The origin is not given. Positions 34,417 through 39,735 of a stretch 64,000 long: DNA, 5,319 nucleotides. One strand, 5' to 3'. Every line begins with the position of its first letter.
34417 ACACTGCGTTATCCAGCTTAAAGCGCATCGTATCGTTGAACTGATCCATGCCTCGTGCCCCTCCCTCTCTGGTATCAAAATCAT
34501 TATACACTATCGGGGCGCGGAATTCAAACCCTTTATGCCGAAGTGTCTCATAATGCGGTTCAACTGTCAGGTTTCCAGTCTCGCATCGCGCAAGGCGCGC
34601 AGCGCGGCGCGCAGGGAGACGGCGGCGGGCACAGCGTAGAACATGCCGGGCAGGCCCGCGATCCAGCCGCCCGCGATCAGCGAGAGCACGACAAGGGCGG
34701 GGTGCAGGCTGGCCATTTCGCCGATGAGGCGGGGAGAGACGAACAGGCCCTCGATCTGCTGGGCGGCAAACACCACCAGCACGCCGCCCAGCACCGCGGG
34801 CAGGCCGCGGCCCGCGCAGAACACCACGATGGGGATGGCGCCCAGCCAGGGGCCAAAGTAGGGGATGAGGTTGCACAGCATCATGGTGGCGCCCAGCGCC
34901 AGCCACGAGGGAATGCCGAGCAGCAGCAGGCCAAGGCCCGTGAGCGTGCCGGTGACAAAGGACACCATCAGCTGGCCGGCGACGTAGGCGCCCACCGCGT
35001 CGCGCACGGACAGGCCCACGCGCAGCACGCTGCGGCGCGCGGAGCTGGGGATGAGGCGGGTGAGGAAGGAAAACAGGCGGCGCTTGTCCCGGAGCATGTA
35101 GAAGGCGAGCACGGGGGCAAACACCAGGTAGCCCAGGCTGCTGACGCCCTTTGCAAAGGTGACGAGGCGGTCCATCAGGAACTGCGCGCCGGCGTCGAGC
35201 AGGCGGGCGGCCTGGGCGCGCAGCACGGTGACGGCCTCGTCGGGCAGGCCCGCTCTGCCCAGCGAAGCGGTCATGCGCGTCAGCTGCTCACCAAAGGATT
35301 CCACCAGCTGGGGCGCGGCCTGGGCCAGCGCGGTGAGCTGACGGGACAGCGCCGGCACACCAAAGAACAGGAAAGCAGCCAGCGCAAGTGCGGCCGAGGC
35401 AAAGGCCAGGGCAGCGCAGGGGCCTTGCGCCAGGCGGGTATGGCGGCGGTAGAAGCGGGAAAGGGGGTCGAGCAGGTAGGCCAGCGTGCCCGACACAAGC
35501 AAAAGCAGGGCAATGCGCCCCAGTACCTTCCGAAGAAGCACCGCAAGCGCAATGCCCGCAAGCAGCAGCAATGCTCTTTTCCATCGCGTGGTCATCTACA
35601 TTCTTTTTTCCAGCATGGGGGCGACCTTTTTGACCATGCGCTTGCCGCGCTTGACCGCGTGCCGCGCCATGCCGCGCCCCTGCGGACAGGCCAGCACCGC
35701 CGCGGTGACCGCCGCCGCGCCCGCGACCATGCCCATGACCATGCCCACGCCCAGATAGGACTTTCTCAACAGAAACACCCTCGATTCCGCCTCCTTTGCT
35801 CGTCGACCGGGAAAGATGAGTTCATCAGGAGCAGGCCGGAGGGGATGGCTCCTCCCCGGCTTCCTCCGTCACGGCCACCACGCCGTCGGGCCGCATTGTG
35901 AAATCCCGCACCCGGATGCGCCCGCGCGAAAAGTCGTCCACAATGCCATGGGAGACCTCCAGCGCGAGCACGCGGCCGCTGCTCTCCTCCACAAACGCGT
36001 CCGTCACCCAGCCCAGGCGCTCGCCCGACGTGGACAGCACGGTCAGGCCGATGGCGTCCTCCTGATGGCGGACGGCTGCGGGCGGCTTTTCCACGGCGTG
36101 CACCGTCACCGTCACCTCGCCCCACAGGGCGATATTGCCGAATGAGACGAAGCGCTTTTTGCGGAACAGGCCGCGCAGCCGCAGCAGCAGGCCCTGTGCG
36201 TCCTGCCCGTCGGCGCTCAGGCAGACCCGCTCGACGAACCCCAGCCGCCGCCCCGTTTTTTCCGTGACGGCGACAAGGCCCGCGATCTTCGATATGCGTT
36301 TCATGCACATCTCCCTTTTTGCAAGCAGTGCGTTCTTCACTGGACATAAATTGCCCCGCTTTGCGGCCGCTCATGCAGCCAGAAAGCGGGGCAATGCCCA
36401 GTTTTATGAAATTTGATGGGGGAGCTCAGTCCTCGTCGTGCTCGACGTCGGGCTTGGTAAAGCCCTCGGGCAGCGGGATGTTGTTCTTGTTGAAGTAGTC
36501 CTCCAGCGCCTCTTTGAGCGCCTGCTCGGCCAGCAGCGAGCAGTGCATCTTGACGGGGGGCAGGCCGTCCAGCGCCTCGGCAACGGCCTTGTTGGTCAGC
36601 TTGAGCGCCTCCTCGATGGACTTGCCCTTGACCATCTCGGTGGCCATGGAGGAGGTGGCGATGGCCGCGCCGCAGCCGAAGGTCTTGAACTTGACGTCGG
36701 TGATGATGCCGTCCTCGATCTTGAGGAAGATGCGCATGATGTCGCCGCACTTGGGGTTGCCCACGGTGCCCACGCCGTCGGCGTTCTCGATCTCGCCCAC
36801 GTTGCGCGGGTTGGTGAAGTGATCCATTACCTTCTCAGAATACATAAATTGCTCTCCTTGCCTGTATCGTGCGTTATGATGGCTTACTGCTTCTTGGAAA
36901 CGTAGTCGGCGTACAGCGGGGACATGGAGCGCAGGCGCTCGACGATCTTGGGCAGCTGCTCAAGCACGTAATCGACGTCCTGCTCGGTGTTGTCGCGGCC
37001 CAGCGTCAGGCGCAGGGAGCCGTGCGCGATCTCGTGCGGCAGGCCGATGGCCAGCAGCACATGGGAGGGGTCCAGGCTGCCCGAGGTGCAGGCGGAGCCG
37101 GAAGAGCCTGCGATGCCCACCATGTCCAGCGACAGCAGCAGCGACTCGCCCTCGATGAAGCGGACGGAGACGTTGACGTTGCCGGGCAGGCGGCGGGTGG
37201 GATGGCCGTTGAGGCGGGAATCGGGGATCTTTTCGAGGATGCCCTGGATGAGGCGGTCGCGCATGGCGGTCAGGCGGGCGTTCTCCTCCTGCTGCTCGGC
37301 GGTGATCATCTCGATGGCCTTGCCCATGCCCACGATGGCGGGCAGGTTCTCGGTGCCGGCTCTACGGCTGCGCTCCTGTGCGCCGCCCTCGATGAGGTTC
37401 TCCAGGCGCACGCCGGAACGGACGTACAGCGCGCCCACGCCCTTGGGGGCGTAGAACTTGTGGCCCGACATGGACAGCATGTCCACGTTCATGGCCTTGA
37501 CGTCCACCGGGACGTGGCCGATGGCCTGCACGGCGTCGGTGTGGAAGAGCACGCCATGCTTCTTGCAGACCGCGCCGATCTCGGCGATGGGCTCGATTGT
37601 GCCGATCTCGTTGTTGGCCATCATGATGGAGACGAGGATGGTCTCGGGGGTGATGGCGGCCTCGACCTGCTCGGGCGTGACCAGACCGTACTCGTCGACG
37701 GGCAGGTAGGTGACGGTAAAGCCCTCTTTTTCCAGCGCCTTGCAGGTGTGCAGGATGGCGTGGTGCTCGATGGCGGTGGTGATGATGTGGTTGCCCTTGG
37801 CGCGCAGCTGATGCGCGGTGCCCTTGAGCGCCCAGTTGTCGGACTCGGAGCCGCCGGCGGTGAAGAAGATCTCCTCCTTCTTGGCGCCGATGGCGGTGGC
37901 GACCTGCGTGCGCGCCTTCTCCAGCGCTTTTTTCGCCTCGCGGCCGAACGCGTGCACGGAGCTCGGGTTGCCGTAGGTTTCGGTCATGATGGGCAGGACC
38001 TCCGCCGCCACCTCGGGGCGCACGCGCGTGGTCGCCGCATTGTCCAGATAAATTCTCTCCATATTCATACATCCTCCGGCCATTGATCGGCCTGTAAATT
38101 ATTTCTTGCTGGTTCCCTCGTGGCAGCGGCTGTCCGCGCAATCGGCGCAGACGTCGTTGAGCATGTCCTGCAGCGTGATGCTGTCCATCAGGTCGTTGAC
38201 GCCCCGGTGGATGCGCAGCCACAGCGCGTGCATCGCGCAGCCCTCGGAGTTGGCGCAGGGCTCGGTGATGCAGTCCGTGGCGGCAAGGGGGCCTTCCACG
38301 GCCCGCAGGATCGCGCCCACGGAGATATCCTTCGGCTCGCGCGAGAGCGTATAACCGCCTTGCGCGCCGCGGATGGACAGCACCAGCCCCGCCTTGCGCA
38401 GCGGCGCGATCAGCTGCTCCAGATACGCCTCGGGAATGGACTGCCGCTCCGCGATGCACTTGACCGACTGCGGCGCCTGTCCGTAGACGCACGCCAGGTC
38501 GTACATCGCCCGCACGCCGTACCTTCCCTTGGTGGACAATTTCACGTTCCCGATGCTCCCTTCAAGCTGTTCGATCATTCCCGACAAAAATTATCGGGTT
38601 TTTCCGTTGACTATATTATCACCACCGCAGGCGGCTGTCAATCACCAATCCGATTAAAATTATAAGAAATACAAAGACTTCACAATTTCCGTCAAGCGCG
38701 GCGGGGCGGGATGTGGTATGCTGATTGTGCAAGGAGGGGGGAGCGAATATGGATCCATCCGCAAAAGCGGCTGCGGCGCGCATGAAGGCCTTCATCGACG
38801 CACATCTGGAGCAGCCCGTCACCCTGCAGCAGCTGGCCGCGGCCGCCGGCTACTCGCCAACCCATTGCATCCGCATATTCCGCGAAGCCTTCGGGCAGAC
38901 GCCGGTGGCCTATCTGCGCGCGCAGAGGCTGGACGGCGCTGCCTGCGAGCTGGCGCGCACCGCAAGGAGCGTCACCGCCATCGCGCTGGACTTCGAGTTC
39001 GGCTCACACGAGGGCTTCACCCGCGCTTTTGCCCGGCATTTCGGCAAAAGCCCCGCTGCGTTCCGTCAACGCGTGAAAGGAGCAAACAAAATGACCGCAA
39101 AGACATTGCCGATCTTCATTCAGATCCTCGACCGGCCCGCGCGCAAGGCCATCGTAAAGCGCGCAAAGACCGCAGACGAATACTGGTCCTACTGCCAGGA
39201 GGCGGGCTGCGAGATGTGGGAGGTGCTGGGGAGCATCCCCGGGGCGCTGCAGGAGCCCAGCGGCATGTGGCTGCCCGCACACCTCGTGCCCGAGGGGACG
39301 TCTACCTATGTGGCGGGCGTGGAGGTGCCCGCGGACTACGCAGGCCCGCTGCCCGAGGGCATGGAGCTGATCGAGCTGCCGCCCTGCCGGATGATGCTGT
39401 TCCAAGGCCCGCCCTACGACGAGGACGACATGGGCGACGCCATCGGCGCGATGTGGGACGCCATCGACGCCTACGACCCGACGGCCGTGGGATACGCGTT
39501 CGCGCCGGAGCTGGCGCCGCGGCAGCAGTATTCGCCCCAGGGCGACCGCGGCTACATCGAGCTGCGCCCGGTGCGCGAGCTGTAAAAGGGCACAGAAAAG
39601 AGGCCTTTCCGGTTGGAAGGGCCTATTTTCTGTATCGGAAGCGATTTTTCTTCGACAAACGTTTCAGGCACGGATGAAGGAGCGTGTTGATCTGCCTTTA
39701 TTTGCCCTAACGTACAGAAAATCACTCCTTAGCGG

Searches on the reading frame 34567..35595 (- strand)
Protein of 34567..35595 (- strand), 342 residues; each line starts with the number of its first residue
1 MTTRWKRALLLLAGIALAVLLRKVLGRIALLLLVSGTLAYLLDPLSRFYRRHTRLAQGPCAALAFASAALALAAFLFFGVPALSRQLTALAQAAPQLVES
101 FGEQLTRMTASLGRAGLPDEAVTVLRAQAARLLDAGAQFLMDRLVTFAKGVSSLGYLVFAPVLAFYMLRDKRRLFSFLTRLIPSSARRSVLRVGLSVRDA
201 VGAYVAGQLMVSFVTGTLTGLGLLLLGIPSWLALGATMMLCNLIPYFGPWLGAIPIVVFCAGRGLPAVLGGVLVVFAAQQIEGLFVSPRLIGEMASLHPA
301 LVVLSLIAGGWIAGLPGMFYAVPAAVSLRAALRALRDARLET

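Call 69: search_protein_families(library=pfam, proteins=[window:34567-35595:-], max_evalue=0.00001)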
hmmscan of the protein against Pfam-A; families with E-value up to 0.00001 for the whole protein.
window:34567-35595:- (342 aa): 1 family
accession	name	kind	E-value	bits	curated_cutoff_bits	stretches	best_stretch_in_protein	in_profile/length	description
PF01594.21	AI-2E_transport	-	2.7e-55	188.3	34.3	1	9-335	2-326/327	AI-2E family transporter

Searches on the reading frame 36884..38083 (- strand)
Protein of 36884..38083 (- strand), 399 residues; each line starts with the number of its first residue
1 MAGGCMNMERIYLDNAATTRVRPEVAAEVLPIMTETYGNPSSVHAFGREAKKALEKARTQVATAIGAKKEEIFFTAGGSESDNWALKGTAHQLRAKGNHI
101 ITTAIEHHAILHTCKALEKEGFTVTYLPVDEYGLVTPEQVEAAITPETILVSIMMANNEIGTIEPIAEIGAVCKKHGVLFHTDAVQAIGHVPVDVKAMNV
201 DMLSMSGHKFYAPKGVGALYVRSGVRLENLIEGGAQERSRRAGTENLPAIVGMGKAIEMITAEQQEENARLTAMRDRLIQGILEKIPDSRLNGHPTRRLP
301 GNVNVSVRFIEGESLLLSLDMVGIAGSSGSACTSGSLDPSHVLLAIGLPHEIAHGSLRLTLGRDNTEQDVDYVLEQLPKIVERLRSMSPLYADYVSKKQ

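Call 69: search_protein_families(library=pfam, proteins=[window:36884-38083:-], max_evalue=0.00001)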
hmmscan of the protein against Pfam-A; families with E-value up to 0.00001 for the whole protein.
window:36884-38083:- (399 aa): 3 families
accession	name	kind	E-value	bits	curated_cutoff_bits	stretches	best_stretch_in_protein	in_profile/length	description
PF00266.25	Aminotran_5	-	2.4e-90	303.6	21.5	1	11-373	1-371/371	Aminotransferase class-V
PF01212.27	Beta_elim_lyase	-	2.6e-10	40.6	27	1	58-210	38-200/288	Beta-eliminating lyase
PF01041.23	DegT_DnrJ_EryC1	-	3.2e-09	36.9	19.8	1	95-190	61-152/360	DegT/DnrJ/EryC1/StrS aminotransferase family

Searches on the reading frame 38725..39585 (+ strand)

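Call 13: search_protein_families(library=pfam, proteins=[window:38725-39585:+], max_evalue=0.001)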
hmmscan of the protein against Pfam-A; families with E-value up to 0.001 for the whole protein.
window:38725-39585:+ (286 aa): 2 families
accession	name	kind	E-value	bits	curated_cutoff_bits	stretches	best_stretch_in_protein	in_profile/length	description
PF12833.13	HTH_18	-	2.1e-22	79.7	33.6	1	37-116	1-80/80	Helix-turn-helix domain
PF00165.29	HTH_AraC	-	3.4e-14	53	26.6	1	24-65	1-42/42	Bacterial regulatory helix-turn-helix proteins, AraC family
